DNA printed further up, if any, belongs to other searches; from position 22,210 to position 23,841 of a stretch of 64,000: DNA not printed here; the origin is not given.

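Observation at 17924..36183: Candidate extracellular nucleic-acid foraging locus: a secreted-nuclease/ABC-import operon converging on a ten-gene nucleotide-to-central-metabolism operon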

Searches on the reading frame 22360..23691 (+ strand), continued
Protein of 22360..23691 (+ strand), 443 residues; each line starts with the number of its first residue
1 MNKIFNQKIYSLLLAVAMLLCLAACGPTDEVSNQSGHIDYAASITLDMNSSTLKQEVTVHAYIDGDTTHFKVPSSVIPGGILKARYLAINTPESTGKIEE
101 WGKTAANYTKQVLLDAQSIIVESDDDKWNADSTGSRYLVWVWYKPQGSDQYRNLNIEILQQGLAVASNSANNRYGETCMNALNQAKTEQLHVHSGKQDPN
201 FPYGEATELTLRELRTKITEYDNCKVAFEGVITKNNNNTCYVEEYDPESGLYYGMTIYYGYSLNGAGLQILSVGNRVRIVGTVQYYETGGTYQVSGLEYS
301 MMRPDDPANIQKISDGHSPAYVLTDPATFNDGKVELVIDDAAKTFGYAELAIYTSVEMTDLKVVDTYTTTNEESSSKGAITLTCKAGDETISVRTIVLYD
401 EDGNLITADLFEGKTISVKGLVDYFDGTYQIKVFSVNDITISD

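Call 73: find_encoding_contigs(protein=P0364, flank=10000, max_places=3)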
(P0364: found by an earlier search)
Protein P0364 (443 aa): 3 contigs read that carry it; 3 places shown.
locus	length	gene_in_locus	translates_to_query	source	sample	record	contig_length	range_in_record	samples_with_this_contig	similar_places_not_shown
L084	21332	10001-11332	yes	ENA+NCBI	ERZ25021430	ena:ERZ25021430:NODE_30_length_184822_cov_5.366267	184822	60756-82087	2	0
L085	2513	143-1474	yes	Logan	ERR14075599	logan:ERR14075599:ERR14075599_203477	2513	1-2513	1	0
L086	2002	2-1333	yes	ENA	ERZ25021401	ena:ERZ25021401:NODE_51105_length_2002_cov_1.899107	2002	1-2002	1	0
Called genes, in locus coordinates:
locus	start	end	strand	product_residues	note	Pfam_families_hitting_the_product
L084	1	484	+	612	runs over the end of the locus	-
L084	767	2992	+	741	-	PF13306:LRR_5, PF13855:LRR_8, PF13306:LRR_5, PF09479:Flg_new, PF07523:Big_3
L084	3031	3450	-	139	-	PF00583:Acetyltransf_1, PF13302:Acetyltransf_3, PF13420:Acetyltransf_4, PF13673:Acetyltransf_10, PF13508:Acetyltransf_7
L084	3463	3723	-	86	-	-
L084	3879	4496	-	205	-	PF12844:HTH_19 (weak), PF13443:HTH_26 (weak), PF13560:HTH_31, PF01381:HTH_3, PF07719:TPR_2 (faint), PF14559:TPR_19 (faint)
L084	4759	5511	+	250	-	PF06271:RDD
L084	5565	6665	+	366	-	PF17912:OB_MalK (faint), PF00005:ABC_tran, PF13304:AAA_21 (faint), PF17850:CysA_C_terminal (weak)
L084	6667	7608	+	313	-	PF00528:BPD_transp_1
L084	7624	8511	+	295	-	PF00528:BPD_transp_1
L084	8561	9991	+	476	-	PF01547:SBP_bac_1, PF13416:SBP_bac_8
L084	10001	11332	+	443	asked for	PF00565:SNase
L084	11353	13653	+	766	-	PF01336:tRNA_anti-codon (faint), PF13742:tRNA_anti_2 (faint)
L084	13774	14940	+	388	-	PF02368:Big_2 (faint)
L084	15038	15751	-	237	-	PF01975:SurE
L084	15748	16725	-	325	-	PF01368:DHH, PF02272:DHHA1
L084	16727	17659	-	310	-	PF01368:DHH, PF02272:DHHA1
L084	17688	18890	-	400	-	PF01966:HD, PF13286:HD_assoc (faint)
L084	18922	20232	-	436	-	PF02885:Glycos_trans_3N, PF00591:Glycos_transf_3, PF07831:PYNP_C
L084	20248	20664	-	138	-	PF00383:dCMP_cyt_deam_1, PF08211:dCMP_cyt_deam_2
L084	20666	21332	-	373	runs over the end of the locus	PF01676:Metalloenzyme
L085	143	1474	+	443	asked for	PF00565:SNase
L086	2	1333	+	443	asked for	PF00565:SNase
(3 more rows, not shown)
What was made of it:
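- Checked: The binding protein probably starts at 20920 and the OB protein at 23712, as called in L084 (call 73).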

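Call 80: search_protein_families(library=pfam, proteins=[L014:13689-15140:-, L014:15151-16542:-, L014:16546-18138:-, L050:14319-15953:+, L050:16026-17639:+, L046:13018-13728:-, L046:13732-14502:-, L046:14502-15746:-, L081:12715-14136:+, L081:14870-16186:+], max_evalue=0.0001)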
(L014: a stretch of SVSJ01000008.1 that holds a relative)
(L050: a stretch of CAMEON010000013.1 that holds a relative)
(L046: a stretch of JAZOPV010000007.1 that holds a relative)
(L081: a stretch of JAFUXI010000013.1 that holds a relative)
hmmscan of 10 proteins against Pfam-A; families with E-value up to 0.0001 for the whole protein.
L014:13689-15140:- (484 aa): 1 family
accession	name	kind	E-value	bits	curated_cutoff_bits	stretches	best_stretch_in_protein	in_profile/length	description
PF02386.22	TrkH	-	3.7e-62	210.9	27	1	46-475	10-491/502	Cation transport protein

L014:15151-16542:- (464 aa): 5 families
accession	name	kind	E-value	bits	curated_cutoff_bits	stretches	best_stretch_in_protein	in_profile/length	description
PF02254.24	TrkA_N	-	1e-49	168.1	23.8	2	243-359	1-116/116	TrkA-N domain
PF02080.26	TrkA_C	-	2.9e-23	82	27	2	165-232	2-69/71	TrkA-C domain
PF13241.12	NAD_binding_7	-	9.8e-10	39.4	22.1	0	238-333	5-88/104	Putative NAD(P)-binding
PF03807.23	F420_oxidored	-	3.6e-05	24.7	21.6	0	15-55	4-45/94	NADP oxidoreductase coenzyme F420-dependent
PF13460.12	NAD_binding_10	-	5.7e-05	23.5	27.2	0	17-87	1-71/184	NAD(P)H-binding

L014:16546-18138:- (531 aa): 6 families
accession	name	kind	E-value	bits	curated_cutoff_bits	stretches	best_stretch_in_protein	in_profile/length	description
PF01078.27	Mg_chelatase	-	1.6e-91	305.8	20.3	1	195-401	1-206/207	Magnesium chelatase, subunit ChlI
PF13541.12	ChlI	-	2.8e-31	108.4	27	1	22-143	1-121/121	Subunit ChlI of Mg-chelatase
PF13335.12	Mg_chelatase_C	-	7.9e-25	87.7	26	1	409-494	2-79/94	Magnesium chelatase, subunit ChlI C-terminal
PF00493.29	MCM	-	6.3e-10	39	23.3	0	294-358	114-178/224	MCM P-loop domain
PF07728.20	AAA_5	-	1.3e-08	35.4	22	1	218-354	1-124/139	AAA domain (dynein-related subfamily)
PF05362.19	Lon_C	-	3.7e-05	23.8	21.1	0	78-167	108-199/205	Lon protease (S16) C-terminal proteolytic domain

L050:14319-15953:+ (545 aa): 0 families

L050:16026-17639:+ (538 aa): 0 families

L046:13018-13728:- (237 aa): 3 families
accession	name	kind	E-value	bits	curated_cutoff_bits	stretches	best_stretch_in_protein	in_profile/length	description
PF00005.33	ABC_tran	-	2.4e-31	109.6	25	1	20-165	1-136/137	ABC transporter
PF13304.12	AAA_21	-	2.7e-08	34.7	27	0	131-192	231-295/304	AAA domain, putative AbiEii toxin, Type IV TA system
PF02463.25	SMC_N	-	9e-05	22.4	40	0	31-186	25-189/220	RecF/RecN/SMC N terminal domain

L046:13732-14502:- (257 aa): 3 families
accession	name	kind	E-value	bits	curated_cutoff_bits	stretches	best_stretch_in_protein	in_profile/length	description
PF00005.33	ABC_tran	-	6.3e-33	114.7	25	1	22-184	1-136/137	ABC transporter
PF13304.12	AAA_21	-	5.2e-07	30.5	27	0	34-53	1-20/304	AAA domain, putative AbiEii toxin, Type IV TA system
PF12399.14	BCA_ABC_TP_C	-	1.5e-05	24.9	25.5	1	235-257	2-24/27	Branched-chain amino acid ATP-binding cassette transporter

L046:14502-15746:- (415 aa): 1 family
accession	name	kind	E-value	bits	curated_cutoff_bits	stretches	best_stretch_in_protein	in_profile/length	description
PF02653.21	BPD_transp_2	-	7.9e-46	156.8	26.8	1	75-341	3-268/269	Branched-chain amino acid transport system / permease component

L081:12715-14136:+ (474 aa): 0 families

L081:14870-16186:+ (439 aa): 3 families
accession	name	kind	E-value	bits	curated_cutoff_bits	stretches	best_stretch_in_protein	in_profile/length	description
PF02518.31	HATPase_c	-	8e-25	87.9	26.4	1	332-439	2-109/111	Histidine kinase-, DNA gyrase B-, and HSP90-like ATPase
PF00512.31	HisKA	-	3e-16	59.7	26.9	1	227-287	2-65/66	His Kinase A (phospho-acceptor) domain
PF14501.12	HATPase_c_5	-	3.6e-07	30.5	22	1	335-437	5-101/102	GHKL domain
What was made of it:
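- Tried and rejected: No alternative nucleotidase module replaces the triad (call 80).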
